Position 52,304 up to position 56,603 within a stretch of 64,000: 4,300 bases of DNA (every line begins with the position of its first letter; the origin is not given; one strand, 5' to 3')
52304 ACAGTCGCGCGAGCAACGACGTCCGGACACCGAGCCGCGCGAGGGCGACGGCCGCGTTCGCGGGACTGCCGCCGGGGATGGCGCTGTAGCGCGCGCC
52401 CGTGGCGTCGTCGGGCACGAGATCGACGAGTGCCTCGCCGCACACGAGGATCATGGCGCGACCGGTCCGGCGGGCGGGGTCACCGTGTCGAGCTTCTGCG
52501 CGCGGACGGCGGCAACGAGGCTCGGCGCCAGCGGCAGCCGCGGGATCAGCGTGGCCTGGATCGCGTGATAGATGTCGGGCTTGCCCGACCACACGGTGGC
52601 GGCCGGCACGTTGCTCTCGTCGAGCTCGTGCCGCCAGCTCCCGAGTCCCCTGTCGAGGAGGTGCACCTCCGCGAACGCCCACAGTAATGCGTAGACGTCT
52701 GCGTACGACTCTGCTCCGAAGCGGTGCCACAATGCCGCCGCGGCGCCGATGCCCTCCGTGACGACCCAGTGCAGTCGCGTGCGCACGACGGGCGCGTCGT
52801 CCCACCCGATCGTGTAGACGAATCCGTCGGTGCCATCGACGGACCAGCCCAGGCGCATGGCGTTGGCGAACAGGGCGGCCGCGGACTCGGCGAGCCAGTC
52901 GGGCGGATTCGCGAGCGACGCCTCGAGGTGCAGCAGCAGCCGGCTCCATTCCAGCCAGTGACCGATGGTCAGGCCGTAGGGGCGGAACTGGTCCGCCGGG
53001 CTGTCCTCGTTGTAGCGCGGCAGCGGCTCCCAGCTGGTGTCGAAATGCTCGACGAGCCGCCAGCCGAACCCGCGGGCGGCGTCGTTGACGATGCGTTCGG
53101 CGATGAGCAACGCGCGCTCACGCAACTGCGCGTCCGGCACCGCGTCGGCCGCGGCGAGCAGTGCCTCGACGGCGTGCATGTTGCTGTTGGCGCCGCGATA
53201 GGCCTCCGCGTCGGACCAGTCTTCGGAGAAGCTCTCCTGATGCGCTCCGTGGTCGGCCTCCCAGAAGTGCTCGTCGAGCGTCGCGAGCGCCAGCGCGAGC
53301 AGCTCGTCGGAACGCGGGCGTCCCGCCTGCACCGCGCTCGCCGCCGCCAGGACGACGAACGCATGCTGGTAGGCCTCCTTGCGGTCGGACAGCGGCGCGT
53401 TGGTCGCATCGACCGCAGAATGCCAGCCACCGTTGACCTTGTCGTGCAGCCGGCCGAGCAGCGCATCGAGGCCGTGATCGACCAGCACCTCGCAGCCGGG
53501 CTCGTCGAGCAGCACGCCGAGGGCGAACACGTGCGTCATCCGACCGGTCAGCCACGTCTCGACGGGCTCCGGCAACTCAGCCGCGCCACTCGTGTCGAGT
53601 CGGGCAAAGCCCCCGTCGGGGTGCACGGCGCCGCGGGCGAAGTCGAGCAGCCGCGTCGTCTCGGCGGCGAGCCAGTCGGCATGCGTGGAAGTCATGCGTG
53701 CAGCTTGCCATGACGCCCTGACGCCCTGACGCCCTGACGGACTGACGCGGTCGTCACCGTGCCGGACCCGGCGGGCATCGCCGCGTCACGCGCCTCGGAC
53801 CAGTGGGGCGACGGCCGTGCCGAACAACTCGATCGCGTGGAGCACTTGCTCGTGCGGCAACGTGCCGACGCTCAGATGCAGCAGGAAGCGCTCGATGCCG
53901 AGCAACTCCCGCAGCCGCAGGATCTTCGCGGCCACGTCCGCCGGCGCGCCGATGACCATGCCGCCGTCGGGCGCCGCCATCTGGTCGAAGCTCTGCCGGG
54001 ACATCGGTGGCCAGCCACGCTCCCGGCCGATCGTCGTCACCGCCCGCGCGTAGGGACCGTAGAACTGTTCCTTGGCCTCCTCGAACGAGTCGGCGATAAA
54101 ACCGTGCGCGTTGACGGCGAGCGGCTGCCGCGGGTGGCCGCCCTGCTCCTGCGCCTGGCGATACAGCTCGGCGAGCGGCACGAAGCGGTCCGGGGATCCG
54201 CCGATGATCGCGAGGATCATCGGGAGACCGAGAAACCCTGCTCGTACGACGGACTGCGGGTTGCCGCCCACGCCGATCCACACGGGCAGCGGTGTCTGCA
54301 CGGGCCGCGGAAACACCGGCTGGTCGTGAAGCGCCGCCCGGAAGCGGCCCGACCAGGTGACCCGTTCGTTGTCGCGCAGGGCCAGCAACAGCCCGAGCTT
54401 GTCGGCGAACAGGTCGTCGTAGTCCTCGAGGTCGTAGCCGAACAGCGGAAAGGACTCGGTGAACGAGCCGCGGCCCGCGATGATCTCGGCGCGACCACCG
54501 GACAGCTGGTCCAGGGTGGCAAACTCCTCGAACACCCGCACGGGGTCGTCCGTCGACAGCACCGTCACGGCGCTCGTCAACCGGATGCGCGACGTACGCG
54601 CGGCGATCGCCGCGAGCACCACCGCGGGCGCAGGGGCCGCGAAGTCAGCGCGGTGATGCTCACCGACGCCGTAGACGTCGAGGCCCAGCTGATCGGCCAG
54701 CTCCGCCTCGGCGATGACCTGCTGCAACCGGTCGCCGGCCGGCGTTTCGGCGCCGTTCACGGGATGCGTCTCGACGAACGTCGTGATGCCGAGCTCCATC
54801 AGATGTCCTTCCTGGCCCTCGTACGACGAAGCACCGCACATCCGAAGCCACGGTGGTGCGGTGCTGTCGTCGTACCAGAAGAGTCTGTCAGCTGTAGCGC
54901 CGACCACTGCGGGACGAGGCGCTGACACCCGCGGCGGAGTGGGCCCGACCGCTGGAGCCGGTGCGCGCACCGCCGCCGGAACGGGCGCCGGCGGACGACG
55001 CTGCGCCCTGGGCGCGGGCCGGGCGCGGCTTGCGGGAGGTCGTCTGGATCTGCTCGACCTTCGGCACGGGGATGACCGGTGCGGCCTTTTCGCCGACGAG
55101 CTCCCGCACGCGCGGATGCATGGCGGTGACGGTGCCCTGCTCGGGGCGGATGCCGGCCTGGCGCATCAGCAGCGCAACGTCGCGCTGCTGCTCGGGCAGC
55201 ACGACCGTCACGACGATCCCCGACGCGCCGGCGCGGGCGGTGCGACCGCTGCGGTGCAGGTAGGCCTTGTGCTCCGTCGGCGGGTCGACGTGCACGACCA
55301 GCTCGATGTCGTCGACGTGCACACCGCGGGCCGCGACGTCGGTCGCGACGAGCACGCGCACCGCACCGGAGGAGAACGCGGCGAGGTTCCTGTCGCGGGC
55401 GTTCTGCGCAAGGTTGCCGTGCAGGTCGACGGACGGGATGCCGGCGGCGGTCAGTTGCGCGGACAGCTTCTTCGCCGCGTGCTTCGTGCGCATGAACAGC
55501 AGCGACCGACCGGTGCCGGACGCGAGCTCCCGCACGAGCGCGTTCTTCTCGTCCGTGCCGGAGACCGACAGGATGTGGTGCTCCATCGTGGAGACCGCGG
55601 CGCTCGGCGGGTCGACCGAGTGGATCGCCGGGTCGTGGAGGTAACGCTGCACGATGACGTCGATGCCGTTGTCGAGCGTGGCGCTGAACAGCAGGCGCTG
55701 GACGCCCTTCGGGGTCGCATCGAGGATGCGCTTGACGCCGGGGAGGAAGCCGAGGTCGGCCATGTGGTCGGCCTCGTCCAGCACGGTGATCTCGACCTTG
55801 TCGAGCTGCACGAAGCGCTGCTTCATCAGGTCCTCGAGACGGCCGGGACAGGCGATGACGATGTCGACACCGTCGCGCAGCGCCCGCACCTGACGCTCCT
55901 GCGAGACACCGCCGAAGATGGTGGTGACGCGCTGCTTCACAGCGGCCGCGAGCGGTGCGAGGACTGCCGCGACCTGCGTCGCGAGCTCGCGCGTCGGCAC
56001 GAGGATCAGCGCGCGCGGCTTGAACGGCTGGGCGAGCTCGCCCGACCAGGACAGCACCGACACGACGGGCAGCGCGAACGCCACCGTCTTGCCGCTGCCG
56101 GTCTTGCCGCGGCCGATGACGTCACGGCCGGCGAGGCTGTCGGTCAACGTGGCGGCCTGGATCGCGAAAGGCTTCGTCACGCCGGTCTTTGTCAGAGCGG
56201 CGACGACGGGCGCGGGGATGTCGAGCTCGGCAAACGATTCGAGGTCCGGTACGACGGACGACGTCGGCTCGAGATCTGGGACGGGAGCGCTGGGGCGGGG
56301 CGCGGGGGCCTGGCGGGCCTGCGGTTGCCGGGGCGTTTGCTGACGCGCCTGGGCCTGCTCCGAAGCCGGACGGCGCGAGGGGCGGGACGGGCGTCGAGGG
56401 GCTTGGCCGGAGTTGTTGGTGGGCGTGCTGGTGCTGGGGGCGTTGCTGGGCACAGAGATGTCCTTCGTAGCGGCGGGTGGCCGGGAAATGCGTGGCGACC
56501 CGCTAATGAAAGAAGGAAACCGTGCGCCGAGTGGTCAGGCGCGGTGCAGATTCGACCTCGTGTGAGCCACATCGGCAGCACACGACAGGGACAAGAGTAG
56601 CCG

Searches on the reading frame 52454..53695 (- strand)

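Call 8: search_protein_families(library=pfam, proteins=[window:52454-53695:-], max_evalue=0.001)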
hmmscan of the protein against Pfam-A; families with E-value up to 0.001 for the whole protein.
window:52454-53695:- (414 aa): 1 family
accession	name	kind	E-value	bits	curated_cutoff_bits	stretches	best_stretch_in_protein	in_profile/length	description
PF07221.17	GlcNAc_2-epim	-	1.2e-104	350.7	23.4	1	28-381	1-347/347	N-acylglucosamine 2-epimerase (GlcNAc 2-epimerase)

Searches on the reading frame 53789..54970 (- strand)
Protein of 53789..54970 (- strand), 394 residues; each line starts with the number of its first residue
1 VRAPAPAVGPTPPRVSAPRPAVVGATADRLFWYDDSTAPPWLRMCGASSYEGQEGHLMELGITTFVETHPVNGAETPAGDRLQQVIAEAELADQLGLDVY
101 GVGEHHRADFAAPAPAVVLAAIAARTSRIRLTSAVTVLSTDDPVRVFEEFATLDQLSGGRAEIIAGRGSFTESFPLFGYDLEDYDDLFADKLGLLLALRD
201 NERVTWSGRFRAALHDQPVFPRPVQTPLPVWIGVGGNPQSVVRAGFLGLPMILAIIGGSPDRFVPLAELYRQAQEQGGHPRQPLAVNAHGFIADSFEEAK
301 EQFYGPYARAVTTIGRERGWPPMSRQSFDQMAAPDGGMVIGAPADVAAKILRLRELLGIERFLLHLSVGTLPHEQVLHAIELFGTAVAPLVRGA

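Call 8: search_protein_families(library=pfam, proteins=[window:53789-54970:-], max_evalue=0.001)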
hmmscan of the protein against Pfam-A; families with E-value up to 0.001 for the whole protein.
window:53789-54970:- (394 aa): 1 family
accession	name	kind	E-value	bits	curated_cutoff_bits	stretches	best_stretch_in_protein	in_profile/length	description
PF00296.26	Bac_luciferase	-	6.9e-56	190.3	27.9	1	58-356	1-310/314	Luciferase-like monooxygenase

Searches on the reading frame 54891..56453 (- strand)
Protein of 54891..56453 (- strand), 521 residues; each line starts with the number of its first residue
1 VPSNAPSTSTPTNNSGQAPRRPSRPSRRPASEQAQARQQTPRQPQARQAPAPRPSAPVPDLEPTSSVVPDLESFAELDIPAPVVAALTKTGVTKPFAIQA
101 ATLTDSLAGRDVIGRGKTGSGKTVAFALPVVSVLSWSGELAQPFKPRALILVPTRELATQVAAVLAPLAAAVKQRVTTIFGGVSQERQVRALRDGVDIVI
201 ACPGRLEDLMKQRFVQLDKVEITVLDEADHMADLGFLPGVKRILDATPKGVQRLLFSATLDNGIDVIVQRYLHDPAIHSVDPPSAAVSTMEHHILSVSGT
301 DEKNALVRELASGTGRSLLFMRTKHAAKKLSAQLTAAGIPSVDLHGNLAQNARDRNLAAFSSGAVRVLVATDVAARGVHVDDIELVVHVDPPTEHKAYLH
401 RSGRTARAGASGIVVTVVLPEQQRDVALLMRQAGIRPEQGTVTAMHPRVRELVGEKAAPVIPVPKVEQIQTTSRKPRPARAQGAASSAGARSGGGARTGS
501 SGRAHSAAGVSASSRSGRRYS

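Call 8: search_protein_families(library=pfam, proteins=[window:54891-56453:-], max_evalue=0.001)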
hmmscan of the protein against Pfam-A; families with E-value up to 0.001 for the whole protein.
window:54891-56453:- (521 aa): 3 families
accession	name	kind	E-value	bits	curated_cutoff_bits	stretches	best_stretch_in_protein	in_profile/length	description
PF00270.35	DEAD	-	4.1e-40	137.7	26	1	97-262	2-162/167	DEAD/DEAH box helicase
PF00271.37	Helicase_C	-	3.2e-25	88.9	23.5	1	305-409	4-110/110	Helicase conserved C-terminal domain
PF04851.21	ResIII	-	7.7e-06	26.3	22.5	1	117-260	31-162/164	Type III restriction enzyme, res subunit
